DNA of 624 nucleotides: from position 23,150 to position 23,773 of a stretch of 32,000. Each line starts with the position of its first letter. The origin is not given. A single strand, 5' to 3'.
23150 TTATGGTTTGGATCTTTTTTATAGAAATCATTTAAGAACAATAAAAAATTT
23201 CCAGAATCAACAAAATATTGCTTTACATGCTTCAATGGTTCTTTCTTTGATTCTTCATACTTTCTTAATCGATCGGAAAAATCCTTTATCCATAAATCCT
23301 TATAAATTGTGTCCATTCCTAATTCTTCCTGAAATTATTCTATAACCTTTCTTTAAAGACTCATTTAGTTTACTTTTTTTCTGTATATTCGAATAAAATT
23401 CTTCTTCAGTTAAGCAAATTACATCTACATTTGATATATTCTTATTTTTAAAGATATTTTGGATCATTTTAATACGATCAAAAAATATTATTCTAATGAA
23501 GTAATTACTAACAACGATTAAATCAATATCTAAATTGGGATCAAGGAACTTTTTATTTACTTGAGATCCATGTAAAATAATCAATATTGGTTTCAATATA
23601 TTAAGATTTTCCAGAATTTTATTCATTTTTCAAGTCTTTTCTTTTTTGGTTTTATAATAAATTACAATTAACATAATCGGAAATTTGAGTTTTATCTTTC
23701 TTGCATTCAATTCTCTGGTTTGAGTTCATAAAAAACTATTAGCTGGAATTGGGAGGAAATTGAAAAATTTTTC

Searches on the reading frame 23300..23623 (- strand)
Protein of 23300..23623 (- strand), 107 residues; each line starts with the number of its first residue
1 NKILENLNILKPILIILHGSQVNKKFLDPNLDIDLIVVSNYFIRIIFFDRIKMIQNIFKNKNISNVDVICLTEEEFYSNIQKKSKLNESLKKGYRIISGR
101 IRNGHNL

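Call 23: search_protein_families(library=pfam, proteins=[window:23300-23623:-], max_evalue=0.01)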
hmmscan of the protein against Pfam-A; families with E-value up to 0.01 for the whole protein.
window:23300-23623:- (107 aa): 1 family
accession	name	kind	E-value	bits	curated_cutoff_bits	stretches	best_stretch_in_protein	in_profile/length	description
PF01909.29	NTP_transf_2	-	9.7e-05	23.1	21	1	10-82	12-83/93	Nucleotidyltransferase domain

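Call 26: search_protein_families(library=padloc, proteins=[window:23300-23623:-], max_evalue=0.1)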
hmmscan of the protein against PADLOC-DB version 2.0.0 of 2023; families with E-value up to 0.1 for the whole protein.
window:23300-23623:- (107 aa): 0 families
